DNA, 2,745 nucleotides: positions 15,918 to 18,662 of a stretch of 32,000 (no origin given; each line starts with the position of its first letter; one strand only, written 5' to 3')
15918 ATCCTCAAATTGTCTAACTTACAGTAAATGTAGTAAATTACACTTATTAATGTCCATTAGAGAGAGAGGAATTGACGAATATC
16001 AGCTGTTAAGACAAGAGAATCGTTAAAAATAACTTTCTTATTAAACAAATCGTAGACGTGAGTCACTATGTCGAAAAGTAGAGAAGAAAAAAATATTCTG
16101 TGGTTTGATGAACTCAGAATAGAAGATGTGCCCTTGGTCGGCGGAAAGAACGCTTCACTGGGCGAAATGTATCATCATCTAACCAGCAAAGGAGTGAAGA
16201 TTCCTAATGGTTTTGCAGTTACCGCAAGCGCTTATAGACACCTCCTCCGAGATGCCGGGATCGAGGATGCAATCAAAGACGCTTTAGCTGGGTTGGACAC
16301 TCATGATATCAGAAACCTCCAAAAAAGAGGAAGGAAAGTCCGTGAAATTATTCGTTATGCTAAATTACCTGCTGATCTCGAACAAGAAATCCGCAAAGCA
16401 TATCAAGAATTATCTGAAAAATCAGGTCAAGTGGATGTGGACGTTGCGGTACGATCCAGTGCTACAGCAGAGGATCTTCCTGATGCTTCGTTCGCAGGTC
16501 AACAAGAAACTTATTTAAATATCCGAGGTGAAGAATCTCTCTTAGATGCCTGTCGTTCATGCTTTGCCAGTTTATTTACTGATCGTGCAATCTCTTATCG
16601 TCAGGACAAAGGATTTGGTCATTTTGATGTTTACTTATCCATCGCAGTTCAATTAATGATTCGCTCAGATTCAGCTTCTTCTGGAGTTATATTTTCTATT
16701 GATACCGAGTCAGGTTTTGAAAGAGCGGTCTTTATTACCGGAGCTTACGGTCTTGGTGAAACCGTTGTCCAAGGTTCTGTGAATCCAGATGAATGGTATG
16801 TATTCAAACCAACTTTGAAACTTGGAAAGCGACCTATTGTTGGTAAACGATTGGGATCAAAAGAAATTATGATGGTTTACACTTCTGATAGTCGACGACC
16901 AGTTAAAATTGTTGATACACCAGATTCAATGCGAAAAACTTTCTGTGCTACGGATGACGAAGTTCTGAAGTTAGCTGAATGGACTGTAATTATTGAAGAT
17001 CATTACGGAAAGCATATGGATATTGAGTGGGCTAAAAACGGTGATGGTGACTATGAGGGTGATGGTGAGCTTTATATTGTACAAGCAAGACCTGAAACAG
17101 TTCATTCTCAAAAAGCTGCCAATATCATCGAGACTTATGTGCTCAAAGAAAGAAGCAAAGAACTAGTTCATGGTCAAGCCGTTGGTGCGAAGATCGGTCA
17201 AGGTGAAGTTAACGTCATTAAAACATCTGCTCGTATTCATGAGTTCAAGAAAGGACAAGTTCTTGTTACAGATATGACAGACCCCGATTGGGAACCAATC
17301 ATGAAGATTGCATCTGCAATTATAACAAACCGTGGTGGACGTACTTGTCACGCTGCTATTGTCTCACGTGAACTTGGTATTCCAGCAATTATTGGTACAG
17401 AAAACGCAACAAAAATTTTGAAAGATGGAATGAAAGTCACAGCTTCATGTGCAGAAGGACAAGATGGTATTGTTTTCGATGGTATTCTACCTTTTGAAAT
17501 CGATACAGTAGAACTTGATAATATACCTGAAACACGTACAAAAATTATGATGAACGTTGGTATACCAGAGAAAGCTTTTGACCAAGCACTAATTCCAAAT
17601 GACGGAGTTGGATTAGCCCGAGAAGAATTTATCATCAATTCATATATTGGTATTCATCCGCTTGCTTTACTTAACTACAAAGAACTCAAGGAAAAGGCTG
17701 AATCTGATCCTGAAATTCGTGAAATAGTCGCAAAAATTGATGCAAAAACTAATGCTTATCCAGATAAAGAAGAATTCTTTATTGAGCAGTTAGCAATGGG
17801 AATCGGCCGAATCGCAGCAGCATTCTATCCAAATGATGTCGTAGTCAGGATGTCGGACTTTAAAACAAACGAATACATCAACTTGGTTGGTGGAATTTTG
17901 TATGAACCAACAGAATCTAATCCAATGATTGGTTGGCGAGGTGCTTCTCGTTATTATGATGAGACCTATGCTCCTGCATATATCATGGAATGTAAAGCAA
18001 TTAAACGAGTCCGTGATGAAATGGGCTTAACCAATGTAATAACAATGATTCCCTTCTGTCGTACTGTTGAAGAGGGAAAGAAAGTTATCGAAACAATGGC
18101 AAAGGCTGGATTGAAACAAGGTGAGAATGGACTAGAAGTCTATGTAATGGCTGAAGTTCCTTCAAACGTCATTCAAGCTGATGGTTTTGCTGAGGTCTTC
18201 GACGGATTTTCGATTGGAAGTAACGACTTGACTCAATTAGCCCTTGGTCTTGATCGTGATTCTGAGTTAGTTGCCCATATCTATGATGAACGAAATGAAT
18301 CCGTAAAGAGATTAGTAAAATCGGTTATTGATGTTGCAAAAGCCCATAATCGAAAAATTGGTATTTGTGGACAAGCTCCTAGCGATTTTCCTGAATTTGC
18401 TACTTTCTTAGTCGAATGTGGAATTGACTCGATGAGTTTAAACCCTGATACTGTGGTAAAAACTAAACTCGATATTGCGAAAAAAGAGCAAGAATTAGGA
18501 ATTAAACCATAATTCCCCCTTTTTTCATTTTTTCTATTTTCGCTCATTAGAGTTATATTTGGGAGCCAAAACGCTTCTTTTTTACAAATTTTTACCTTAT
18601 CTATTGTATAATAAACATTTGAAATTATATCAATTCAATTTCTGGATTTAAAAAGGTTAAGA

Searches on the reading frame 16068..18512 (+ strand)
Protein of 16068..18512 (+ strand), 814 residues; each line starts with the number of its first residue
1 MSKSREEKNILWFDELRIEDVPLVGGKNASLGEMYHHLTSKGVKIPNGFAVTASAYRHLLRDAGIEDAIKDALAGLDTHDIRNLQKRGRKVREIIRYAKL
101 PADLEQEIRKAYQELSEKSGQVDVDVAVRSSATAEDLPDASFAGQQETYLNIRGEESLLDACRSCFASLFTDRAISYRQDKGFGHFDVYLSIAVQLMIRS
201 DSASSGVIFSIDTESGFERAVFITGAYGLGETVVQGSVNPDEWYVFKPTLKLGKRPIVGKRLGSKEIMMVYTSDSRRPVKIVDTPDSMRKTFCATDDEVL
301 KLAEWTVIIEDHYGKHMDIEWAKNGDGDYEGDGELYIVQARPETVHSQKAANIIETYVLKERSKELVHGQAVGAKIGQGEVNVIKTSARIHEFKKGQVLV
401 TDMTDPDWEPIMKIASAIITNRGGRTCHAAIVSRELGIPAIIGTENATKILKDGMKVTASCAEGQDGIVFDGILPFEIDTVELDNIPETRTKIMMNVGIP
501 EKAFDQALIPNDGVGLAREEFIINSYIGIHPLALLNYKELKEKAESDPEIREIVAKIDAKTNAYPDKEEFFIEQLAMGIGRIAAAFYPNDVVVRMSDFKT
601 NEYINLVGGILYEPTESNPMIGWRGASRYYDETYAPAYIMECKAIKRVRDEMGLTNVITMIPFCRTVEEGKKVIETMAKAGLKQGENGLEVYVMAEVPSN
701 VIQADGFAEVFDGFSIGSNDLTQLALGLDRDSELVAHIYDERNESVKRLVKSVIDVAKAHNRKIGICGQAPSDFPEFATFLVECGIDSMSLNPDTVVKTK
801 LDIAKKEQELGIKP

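Call 7: search_protein_families(library=pfam, proteins=[window:16068-18512:+])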
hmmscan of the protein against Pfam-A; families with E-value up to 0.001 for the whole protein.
window:16068-18512:+ (814 aa): 3 families
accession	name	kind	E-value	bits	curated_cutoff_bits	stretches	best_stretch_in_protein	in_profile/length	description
PF01326.24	PPDK_N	-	6.1e-121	404.2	27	1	22-355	2-321/328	Pyruvate phosphate dikinase, AMP/ATP-binding domain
PF02896.24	PEP-utilizers_C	-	1.5e-62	211.9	22.8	1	488-806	17-291/293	PEP-utilising enzyme, PEP-binding domain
PF00391.29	PEP-utilizers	-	2.1e-25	88.5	23.1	1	393-464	1-72/72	PEP-utilising enzyme, mobile domain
